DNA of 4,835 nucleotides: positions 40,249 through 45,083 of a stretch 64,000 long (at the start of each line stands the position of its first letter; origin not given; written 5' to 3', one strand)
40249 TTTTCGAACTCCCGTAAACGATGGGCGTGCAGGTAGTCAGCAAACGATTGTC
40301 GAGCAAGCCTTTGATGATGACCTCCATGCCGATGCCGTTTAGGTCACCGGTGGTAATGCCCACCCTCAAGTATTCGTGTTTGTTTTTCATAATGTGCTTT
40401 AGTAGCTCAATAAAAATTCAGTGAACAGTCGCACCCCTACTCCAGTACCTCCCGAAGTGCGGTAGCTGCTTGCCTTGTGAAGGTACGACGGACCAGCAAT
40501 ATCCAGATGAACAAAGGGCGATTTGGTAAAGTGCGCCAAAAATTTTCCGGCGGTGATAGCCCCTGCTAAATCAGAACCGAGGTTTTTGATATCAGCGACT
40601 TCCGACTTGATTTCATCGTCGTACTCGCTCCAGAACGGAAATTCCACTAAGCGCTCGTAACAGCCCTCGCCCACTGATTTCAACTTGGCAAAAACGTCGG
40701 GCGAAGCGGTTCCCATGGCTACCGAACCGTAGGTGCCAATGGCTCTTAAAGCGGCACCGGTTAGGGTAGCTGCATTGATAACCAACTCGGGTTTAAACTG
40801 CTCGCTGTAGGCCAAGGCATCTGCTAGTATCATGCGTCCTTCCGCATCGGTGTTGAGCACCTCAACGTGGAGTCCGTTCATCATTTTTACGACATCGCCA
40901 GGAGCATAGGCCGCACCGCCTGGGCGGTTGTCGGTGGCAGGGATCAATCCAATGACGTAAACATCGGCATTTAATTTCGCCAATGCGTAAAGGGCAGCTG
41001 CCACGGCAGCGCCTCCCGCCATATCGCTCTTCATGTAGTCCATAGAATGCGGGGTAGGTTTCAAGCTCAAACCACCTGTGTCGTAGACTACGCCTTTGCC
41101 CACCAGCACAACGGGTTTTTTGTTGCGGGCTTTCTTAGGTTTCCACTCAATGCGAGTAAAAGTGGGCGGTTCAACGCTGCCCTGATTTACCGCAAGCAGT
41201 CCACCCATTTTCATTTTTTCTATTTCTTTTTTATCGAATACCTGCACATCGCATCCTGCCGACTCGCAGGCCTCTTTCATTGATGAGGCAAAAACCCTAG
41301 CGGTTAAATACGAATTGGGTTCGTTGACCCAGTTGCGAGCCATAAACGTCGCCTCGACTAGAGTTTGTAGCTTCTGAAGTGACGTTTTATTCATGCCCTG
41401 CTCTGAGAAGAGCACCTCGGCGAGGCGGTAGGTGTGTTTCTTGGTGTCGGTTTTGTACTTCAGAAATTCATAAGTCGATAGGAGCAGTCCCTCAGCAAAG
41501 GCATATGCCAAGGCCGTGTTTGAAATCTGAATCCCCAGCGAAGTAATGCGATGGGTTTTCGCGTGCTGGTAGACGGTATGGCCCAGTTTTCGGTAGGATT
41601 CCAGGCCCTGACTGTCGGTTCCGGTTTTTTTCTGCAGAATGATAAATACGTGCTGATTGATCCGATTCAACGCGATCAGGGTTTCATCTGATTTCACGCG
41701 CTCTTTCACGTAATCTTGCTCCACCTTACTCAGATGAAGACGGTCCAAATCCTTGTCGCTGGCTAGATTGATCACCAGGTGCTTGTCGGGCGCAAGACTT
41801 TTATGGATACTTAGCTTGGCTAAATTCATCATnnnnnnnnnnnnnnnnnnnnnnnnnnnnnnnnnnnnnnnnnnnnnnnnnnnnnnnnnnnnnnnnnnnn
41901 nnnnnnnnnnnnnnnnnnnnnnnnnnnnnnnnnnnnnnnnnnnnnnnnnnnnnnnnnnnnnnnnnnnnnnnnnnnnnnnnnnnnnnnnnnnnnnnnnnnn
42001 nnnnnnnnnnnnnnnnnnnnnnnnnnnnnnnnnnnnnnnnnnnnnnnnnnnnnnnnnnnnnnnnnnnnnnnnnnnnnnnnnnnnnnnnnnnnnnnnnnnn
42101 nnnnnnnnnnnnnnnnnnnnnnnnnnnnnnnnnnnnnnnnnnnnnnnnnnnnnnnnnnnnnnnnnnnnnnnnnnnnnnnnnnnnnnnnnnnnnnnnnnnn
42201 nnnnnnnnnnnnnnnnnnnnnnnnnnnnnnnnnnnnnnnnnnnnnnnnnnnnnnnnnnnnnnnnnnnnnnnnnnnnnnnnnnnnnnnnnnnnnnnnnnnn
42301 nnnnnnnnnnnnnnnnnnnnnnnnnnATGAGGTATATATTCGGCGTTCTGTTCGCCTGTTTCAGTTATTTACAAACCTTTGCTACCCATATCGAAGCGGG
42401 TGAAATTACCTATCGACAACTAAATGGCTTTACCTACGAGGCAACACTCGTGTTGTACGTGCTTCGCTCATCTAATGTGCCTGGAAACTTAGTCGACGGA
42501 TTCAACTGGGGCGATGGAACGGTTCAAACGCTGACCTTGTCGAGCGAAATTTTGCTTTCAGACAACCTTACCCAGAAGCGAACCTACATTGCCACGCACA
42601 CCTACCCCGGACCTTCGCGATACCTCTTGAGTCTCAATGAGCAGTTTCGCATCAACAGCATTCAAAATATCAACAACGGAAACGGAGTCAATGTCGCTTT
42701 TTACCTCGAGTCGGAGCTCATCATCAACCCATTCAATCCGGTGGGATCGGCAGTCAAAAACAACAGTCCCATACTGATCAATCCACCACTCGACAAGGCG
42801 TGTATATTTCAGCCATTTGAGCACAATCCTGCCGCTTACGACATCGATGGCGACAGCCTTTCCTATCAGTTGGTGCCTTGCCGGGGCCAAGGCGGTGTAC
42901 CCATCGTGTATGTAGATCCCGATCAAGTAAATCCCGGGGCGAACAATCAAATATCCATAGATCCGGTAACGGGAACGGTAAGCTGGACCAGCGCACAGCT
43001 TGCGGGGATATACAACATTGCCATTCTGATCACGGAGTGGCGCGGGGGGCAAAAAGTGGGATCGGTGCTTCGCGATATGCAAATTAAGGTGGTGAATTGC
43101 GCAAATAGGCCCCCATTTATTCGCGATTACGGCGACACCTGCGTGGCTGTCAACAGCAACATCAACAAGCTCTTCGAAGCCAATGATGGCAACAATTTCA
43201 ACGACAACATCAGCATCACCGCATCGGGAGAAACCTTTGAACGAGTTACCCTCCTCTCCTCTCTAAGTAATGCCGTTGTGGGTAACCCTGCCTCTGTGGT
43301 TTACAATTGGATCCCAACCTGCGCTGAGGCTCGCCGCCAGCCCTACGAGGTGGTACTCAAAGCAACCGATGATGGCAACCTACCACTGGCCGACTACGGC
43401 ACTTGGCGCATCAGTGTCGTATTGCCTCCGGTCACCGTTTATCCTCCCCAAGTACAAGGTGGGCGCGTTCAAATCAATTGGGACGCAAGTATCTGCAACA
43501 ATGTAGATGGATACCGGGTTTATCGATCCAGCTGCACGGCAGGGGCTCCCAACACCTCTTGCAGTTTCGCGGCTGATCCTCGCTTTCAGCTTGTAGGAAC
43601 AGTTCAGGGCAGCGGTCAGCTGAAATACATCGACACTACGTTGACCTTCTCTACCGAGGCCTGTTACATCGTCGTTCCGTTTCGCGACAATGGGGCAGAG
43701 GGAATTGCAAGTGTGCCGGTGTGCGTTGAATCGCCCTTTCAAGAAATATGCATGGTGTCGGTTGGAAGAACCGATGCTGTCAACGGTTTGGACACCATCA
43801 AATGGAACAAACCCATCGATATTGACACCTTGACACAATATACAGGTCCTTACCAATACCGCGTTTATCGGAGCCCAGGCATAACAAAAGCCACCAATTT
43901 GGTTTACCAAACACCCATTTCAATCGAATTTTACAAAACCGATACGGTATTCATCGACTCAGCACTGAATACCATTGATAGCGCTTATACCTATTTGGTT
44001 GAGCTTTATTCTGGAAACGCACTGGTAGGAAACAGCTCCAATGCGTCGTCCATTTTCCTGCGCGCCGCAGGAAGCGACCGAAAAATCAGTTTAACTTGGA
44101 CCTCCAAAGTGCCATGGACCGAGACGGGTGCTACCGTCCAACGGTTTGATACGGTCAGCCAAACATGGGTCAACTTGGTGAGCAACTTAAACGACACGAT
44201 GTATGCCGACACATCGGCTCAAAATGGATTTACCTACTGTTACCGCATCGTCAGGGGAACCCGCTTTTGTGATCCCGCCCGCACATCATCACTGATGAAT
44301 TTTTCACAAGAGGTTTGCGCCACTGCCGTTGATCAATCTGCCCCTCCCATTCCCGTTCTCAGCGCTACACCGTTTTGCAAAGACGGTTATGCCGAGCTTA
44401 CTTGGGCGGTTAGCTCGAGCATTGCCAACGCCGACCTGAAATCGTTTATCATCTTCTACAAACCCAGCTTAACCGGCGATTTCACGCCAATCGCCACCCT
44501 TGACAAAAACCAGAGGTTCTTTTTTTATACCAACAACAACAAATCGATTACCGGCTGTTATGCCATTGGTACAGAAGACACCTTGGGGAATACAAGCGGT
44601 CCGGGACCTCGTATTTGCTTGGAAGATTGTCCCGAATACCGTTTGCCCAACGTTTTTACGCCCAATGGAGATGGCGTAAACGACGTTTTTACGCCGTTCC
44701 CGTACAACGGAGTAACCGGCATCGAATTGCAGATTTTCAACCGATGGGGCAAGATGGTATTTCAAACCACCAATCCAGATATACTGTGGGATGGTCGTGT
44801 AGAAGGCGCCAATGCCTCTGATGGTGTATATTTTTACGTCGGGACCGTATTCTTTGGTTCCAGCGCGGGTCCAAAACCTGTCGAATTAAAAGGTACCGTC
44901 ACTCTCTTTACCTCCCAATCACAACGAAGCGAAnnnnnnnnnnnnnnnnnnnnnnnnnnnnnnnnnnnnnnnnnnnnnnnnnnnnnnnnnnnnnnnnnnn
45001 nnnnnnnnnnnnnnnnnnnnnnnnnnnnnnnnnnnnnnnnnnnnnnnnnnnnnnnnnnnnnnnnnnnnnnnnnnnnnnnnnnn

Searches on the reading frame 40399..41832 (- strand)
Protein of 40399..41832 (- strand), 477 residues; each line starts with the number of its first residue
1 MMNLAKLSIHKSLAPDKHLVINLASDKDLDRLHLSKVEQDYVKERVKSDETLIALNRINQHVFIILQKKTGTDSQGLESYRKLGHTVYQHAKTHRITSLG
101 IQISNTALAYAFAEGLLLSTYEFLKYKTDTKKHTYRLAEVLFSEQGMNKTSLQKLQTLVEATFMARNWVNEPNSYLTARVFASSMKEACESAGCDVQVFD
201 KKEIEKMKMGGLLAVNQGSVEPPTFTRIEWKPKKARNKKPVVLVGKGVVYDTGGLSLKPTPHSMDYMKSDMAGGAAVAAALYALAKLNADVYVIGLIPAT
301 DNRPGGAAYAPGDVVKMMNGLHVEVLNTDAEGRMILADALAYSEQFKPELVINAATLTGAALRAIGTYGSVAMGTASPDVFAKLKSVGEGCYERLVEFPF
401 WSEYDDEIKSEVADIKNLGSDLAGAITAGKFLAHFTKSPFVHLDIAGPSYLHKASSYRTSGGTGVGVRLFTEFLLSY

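Call 11: search_protein_families(library=pfam, proteins=[window:40402-41832:-])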
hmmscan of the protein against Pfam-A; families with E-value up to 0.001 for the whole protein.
window:40402-41832:- (477 aa): 2 families
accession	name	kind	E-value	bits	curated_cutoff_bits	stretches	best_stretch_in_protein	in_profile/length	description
PF00883.26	Peptidase_M17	-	1.5e-106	356.6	25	1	164-470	2-309/310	Cytosol aminopeptidase family, catalytic domain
PF02789.23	Peptidase_M17_N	-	2.9e-06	27.7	23.4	1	77-129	68-128/129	Cytosol aminopeptidase family, N-terminal domain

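Call 36: find_encoding_contigs(protein=window:40399-41832:-, flank=10000, max_places=6)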
Protein window:40399-41832:- (477 aa): 1 contig read that carries it; 1 place shown.
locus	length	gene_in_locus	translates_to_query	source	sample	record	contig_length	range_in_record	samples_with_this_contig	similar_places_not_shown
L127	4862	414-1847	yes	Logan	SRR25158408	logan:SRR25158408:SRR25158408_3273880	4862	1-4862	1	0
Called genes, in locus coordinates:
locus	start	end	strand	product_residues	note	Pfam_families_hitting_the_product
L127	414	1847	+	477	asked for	PF02789:Peptidase_M17_N (weak), PF00883:Peptidase_M17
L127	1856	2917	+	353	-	PF04166:PdxA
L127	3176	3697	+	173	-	PF02620:YceD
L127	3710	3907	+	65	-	PF01783:Ribosomal_L32p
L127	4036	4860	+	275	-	?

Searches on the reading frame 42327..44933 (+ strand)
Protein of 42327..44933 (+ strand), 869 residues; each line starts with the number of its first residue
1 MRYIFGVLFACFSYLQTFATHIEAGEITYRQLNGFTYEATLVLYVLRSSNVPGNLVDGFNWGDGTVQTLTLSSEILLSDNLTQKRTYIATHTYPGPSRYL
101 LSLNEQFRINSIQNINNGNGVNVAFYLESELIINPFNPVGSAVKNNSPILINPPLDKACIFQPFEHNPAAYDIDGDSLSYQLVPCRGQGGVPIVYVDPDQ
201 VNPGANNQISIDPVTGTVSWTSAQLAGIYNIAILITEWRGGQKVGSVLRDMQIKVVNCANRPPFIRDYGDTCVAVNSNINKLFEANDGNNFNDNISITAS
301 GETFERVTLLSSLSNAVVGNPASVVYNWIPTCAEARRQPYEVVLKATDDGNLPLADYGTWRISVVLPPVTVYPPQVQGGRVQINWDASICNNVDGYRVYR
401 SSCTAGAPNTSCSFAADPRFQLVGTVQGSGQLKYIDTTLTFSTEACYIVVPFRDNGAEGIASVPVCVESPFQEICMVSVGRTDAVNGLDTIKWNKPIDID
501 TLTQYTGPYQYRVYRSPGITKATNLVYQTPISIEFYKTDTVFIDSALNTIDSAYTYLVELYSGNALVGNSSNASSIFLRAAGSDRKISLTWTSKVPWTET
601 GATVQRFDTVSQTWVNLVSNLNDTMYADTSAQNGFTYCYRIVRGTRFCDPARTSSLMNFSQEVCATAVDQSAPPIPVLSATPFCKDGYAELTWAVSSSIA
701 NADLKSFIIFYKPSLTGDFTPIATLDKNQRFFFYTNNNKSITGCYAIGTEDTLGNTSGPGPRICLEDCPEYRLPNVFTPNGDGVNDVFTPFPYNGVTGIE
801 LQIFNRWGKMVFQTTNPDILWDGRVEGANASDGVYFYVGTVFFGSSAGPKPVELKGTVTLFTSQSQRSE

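Call 10: find_homologous_proteins(query=window:42327-44933:+)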
Query window:42327-44933:+ (869 aa): 1987 proteins with E <= 0.001 among 8000 candidates; the best 120 are listed.
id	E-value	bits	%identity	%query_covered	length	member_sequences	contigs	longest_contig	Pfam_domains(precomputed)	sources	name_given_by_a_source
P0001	0.0e+0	2011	100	100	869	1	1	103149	PF13585.13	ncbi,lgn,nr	ncbi:MAG TPA: gliding motility-associated C-terminal domain-containing protein [Luteibaculaceae bact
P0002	1.3e-261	889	49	97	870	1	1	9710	PF13585.13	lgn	-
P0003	2.7e-261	888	47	99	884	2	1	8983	PF13585.13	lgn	-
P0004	2.9e-234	798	44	98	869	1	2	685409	PF13585.13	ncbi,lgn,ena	-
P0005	2.2e-232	792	43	98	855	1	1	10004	PF13585.13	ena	-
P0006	2.8e-224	765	43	100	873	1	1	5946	PF13585.13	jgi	jgi:gliding motility-associated-like protein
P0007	1.8e-203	697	42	100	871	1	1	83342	PF13585.13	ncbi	ncbi:MAG: gliding motility-associated C-terminal domain-containing protein [Bacteroidota bacterium]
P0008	6.4e-177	609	37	98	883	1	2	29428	PF13585.13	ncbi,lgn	-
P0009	1.8e-173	597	38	98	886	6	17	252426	PF13585.13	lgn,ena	-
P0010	1.9e-173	597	38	95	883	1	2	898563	PF13585.13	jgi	-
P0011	9.5e-173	595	39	97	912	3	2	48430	PF13585.13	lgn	-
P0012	1.4e-172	594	38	97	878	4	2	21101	PF13585.13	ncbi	-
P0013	7.6e-172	592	38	99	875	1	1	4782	PF13585.13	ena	-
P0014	7.9e-172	592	39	99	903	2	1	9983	PF13585.13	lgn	-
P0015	2.5e-171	590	37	94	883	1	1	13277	PF13585.13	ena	-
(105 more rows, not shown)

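Call 11: search_protein_families(library=pfam, proteins=[window:42327-44933:+])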
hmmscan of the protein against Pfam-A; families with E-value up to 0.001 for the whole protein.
window:42327-44933:+ (869 aa): 1 family
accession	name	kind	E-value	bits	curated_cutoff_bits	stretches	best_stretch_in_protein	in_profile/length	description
PF13585.12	CHU_C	-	3e-17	63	27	1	772-840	2-71/86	CHU_C Type IX secretion signal domain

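Call 12: find_encoding_contigs(protein=P0001, flank=10000, max_places=3)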
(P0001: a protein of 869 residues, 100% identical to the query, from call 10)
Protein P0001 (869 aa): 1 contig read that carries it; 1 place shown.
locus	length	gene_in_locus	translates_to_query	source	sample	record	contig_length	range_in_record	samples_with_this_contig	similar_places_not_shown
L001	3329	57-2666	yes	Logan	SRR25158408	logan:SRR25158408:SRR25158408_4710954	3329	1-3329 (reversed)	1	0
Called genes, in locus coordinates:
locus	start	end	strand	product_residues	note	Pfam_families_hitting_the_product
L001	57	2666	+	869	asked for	PF13585:CHU_C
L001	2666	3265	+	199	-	PF00677:Lum_binding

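Call 13: find_encoding_contigs(protein=P0004, flank=6000, max_places=3)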
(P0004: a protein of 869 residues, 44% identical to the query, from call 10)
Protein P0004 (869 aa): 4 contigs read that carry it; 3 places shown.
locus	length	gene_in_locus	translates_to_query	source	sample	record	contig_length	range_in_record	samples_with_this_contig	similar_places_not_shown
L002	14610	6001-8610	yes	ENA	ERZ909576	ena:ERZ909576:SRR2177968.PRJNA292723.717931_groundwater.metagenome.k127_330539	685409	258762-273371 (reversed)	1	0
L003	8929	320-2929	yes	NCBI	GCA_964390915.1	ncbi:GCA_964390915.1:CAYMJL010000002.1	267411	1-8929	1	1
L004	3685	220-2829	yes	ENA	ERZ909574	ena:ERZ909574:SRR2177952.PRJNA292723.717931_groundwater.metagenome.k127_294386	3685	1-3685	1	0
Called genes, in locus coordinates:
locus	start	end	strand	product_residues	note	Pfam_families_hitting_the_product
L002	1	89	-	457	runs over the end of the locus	PF00289:Biotin_carb_N, PF02786:CPSase_L_D2, PF08443:RimK (weak), PF02222:ATP-grasp, PF07478:Dala_Dala_lig_C, PF02785:Biotin_carb_C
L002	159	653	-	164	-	PF00364:Biotin_lipoyl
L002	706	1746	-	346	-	PF00108:Thiolase_N, PF08545:ACP_syn_III, PF08541:ACP_syn_III_C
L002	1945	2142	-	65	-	PF01783:Ribosomal_L32p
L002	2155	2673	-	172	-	PF02620:YceD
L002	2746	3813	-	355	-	PF04166:PdxA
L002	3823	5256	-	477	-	PF00883:Peptidase_M17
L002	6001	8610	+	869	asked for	PF13585:CHU_C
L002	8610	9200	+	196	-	PF00677:Lum_binding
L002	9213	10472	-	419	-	PF00202:Aminotran_3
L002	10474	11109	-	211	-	PF13500:AAA_26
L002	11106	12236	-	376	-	PF00155:Aminotran_1_2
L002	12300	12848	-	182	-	PF03653:UPF0093, PF05425:CopD (weak)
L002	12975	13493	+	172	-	PF03061:4HBT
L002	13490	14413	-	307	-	PF01075:Glyco_transf_9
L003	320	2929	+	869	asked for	PF13585:CHU_C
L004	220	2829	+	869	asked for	PF13585:CHU_C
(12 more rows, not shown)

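Call 14: find_encoding_contigs(protein=P0002, flank=6000, max_places=3)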
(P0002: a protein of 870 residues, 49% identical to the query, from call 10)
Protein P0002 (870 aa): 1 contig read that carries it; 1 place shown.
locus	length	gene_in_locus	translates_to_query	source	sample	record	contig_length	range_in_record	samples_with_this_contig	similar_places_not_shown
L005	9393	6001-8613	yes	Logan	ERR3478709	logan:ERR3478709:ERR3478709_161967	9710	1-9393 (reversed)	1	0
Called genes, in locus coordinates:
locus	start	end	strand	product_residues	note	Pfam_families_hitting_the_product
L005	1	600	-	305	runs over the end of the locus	?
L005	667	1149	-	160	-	PF00364:Biotin_lipoyl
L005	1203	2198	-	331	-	PF00108:Thiolase_N, PF08545:ACP_syn_III, PF08541:ACP_syn_III_C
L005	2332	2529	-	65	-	PF01783:Ribosomal_L32p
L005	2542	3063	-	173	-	PF02620:YceD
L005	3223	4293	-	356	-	PF04166:PdxA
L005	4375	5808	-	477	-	PF02789:Peptidase_M17_N (weak), PF00883:Peptidase_M17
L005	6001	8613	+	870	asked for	PF13585:CHU_C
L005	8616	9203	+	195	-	PF00677:Lum_binding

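Call 15: find_encoding_contigs(protein=P0003, flank=6000, max_places=3)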
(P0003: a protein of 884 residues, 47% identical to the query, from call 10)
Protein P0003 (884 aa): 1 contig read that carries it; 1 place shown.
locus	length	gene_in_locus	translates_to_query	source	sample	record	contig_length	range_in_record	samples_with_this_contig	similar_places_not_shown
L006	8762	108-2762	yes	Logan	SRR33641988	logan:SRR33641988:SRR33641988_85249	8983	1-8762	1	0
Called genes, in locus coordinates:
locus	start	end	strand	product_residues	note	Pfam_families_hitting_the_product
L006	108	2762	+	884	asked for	PF13585:CHU_C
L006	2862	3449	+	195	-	PF00677:Lum_binding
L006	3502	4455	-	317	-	PF02219:MTHFR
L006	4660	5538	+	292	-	-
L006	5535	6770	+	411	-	PF04389:Peptidase_M28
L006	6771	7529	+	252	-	PF00590:TP_methylase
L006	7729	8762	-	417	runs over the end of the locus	?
